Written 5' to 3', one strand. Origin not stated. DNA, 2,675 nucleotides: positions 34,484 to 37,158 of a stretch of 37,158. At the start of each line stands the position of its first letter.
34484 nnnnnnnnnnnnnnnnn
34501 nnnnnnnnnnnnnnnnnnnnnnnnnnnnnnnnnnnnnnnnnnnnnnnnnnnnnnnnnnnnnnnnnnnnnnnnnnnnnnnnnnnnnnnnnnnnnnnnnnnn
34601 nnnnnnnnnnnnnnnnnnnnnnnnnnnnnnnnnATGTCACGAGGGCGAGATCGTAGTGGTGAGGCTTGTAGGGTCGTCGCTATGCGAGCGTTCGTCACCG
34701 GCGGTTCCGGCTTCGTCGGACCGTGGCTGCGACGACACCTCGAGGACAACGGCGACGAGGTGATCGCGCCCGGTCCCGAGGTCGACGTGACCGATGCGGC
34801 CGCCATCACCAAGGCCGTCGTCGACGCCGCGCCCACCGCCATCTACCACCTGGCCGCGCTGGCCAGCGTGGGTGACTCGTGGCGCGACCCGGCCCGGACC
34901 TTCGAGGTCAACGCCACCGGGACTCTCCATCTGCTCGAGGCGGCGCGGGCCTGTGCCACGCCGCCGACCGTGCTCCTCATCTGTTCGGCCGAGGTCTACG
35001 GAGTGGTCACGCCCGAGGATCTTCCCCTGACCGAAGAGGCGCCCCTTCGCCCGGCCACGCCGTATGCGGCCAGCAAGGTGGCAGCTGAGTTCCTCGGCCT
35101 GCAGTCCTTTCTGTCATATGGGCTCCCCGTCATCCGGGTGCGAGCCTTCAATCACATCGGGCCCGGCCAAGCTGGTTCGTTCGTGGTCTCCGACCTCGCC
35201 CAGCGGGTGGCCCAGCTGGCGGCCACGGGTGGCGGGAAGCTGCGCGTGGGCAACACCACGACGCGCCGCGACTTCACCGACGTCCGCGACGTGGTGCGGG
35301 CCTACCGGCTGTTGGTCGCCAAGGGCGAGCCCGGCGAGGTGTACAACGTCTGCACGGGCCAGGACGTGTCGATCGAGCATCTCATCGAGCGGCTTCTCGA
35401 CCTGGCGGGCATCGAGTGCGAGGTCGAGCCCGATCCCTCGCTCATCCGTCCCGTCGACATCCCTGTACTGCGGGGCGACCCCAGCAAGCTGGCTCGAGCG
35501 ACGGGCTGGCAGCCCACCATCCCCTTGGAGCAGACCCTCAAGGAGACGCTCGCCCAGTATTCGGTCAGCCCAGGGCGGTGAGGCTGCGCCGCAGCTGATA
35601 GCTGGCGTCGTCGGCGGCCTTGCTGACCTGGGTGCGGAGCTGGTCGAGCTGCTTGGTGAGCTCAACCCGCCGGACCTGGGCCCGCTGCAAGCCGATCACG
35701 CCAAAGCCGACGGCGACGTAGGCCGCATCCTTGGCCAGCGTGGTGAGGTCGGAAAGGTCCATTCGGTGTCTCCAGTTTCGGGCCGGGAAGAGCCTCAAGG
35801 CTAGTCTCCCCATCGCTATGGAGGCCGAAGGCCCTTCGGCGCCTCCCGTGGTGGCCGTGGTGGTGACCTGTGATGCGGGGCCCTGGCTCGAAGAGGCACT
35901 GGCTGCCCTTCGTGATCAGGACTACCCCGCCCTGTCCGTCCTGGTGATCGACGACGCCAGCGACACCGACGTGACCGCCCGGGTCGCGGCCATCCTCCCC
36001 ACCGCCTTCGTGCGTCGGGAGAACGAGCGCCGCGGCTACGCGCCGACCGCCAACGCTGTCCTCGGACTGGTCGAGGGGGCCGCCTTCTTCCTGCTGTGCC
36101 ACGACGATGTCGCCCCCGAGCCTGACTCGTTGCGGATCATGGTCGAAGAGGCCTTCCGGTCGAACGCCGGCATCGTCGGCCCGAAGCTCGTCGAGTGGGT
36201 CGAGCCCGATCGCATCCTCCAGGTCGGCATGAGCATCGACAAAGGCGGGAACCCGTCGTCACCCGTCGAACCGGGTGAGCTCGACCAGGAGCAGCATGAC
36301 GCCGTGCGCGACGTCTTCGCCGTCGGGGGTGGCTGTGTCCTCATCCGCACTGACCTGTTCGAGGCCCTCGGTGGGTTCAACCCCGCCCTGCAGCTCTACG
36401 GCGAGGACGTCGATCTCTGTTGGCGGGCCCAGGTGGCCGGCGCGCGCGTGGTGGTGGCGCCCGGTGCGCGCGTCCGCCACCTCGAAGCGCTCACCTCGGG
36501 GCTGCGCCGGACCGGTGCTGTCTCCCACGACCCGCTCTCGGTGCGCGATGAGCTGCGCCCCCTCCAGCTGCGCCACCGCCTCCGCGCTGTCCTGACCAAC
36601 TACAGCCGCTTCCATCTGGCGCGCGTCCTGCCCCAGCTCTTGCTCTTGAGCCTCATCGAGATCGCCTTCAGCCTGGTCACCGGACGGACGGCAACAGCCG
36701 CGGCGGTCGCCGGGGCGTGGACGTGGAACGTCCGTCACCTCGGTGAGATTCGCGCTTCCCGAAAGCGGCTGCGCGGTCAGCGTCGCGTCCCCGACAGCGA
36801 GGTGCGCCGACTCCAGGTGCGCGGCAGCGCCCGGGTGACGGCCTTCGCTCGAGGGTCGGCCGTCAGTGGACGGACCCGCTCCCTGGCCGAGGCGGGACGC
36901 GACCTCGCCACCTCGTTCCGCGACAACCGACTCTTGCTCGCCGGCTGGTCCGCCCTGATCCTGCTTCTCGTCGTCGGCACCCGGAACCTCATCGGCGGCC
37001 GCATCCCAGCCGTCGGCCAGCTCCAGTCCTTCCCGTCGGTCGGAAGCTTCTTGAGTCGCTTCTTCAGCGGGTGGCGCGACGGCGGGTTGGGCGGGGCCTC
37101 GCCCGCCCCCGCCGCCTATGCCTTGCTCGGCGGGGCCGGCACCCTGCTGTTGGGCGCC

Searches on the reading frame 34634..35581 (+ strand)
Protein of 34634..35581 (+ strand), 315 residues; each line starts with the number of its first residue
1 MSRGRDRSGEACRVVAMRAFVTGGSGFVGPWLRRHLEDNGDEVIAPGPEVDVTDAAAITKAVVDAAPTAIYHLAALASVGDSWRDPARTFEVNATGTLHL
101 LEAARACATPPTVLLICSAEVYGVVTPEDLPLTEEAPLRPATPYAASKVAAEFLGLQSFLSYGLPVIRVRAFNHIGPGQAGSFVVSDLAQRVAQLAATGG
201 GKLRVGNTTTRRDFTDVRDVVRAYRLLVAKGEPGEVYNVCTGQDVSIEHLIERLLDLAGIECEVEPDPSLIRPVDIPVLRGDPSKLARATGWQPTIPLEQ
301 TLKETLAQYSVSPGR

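Call 32: search_protein_families(library=pfam, proteins=[window:34634-35581:+], max_evalue=0.0001)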
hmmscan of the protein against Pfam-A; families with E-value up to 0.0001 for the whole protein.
window:34634-35581:+ (315 aa): 5 families
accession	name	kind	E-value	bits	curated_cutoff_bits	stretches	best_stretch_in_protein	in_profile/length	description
PF16363.11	GDP_Man_Dehyd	-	5.9e-62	210.5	27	1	50-305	59-332/332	GDP-mannose 4,6 dehydratase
PF01370.27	Epimerase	-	7.2e-50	170.1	20.9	1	20-240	2-240/240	NAD dependent epimerase/dehydratase family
PF04321.23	RmlD_sub_bind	-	2.2e-14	53.7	27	1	17-153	1-134/287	RmlD substrate binding domain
PF02719.21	Polysacc_synt_2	-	9.8e-07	28.7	20.2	0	51-114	62-125/293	Polysaccharide biosynthesis protein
PF01073.25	3Beta_HSD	-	3.5e-06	26.7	22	0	49-157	51-159/280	3-beta hydroxysteroid dehydrogenase/isomerase family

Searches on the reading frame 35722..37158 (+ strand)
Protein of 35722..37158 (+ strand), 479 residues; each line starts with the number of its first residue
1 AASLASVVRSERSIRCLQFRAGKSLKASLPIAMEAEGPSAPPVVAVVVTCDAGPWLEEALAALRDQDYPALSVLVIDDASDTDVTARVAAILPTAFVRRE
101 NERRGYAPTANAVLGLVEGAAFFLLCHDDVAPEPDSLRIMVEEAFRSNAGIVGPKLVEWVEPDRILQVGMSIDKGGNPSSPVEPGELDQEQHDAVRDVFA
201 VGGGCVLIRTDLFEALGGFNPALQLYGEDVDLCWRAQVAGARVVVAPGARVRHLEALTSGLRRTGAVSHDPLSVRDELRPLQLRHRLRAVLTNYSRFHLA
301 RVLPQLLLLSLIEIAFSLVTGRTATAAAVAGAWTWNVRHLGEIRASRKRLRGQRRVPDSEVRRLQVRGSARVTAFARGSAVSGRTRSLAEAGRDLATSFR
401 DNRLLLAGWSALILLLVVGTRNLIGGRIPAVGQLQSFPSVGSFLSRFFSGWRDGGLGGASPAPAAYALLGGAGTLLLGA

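Call 32: search_protein_families(library=pfam, proteins=[window:35722-37158:+], max_evalue=0.0001)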
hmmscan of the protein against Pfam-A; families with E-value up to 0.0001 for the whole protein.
window:35722-37158:+ (479 aa): 3 families
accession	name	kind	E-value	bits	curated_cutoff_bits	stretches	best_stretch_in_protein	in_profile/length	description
PF13641.12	Glyco_tranf_2_3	-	1.8e-16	61.3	27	1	41-256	1-214/230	Glycosyltransferase like family 2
PF00535.33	Glycos_transf_2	-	6.6e-14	52.6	23.3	1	46-160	3-119/168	Glycosyl transferase family 2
PF13632.12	Glyco_trans_2_3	-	4e-08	33.7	27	1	128-279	7-134/198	Glycosyl transferase family group 2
